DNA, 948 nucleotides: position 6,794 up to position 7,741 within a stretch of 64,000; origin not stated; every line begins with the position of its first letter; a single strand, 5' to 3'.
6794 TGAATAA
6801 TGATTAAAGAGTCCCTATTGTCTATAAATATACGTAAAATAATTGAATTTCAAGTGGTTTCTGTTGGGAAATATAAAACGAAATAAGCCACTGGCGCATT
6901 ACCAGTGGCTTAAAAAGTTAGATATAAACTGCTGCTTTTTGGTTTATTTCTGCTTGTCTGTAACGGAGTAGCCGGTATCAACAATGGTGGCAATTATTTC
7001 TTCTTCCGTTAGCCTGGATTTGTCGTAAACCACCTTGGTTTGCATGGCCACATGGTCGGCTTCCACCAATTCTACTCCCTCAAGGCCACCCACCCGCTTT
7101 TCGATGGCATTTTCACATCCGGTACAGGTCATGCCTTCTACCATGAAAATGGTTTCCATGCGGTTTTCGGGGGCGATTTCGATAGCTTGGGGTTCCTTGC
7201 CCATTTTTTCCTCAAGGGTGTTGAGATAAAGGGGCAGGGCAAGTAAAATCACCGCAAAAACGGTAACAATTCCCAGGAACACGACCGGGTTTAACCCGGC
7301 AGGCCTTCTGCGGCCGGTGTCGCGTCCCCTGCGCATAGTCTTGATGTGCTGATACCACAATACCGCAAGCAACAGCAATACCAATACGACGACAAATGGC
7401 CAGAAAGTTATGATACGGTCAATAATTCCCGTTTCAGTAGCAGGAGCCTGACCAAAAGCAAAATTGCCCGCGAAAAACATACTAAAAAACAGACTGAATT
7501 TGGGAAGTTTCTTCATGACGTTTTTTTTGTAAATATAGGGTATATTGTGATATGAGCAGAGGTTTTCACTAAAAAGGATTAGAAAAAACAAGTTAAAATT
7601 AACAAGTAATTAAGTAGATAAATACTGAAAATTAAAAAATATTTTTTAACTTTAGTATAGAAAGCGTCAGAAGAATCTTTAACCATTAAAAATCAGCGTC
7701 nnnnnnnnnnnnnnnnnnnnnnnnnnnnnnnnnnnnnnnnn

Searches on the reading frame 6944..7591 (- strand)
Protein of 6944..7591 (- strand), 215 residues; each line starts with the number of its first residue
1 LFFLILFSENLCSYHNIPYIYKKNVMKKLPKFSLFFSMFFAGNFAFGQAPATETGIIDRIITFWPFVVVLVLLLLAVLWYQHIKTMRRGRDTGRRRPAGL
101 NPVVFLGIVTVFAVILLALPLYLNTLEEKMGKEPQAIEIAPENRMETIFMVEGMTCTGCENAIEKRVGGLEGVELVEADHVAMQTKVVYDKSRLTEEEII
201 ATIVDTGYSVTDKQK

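Call 17: search_protein_families(library=pfam, proteins=[window:6944-7591:-], max_evalue=0.001)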
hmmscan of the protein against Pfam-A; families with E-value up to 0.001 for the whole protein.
window:6944-7591:- (215 aa): 2 families
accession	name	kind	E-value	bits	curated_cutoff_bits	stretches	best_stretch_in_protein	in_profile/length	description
PF00403.32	HMA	-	6.5e-14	52.5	24.8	1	149-208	2-61/62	Heavy-metal-associated domain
PF05656.20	DUF805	-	0.00011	23.1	25.7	1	36-117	17-98/111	Protein of unknown function (DUF805)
